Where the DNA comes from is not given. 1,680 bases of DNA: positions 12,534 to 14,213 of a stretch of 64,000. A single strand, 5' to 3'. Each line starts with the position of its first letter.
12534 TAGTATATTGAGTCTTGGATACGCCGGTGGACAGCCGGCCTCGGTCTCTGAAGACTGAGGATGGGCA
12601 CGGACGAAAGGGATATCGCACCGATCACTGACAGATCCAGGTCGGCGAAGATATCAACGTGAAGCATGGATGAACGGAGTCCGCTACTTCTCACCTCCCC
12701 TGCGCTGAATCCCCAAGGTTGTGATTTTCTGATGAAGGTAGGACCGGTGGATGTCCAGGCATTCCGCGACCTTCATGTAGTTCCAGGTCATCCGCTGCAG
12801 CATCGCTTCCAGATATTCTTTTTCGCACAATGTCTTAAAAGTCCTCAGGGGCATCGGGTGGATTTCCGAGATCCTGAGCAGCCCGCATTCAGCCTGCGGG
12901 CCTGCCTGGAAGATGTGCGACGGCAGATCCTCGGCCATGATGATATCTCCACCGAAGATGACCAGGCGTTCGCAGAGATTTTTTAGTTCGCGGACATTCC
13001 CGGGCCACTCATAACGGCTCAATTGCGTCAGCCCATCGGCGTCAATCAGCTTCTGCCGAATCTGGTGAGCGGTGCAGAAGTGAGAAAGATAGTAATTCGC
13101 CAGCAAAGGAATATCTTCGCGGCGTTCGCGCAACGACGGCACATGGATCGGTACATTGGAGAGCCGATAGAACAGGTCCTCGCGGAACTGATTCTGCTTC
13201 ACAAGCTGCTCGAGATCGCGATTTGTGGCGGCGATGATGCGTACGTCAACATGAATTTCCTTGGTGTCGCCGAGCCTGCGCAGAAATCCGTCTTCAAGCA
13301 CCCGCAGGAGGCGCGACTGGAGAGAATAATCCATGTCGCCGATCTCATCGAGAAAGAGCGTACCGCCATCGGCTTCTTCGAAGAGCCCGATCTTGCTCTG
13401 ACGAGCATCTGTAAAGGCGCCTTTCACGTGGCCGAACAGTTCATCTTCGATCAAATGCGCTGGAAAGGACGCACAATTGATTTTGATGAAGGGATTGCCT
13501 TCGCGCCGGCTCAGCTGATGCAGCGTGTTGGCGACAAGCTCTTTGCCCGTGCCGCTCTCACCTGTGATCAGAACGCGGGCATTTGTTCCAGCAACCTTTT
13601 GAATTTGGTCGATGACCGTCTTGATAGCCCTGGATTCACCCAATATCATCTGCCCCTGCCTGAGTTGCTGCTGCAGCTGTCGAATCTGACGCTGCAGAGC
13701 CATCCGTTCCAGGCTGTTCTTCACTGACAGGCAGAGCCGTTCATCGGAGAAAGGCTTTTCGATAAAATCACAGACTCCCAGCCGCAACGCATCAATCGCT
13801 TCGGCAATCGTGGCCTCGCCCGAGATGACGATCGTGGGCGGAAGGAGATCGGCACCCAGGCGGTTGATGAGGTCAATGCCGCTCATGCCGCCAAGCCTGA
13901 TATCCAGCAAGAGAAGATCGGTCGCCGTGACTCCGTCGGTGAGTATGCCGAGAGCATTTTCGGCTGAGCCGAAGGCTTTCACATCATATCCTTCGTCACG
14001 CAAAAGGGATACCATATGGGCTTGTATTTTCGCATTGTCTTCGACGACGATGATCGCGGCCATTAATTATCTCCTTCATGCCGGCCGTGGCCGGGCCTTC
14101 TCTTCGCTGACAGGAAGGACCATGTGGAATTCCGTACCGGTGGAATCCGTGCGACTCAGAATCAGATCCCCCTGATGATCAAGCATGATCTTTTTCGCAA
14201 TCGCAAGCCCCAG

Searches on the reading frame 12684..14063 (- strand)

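Call 69: search_protein_families(library=pfam, proteins=[window:12684-14063:-], max_evalue=0.00001)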
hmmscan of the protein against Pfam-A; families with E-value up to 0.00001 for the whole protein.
window:12684-14063:- (459 aa): 7 families
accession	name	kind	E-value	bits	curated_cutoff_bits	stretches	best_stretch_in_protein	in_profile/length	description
PF00158.32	Sigma54_activat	-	2.6e-72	242.4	20.2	1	140-307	1-168/168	Sigma-54 interaction domain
PF14532.12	Sigma54_activ_2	-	3.2e-28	99.1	25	1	141-311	1-138/138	Sigma-54 interaction domain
PF25601.1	AAA_lid_14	-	8.5e-23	80.4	27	1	312-391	1-81/87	AAA+ ATPase lid domain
PF00072.30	Response_reg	-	6e-21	75.1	30.2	1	4-114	1-110/111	Response regulator receiver domain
PF07728.20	AAA_5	-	2.7e-07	31.1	22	1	164-283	2-124/139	AAA domain (dynein-related subfamily)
PF00004.35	AAA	-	3.9e-07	31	21.2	1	164-292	1-119/131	ATPase family associated with various cellular activities (AAA)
PF07724.20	AAA_2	-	1.4e-06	28.9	27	1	163-292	5-135/166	AAA domain (Cdc48 subfamily)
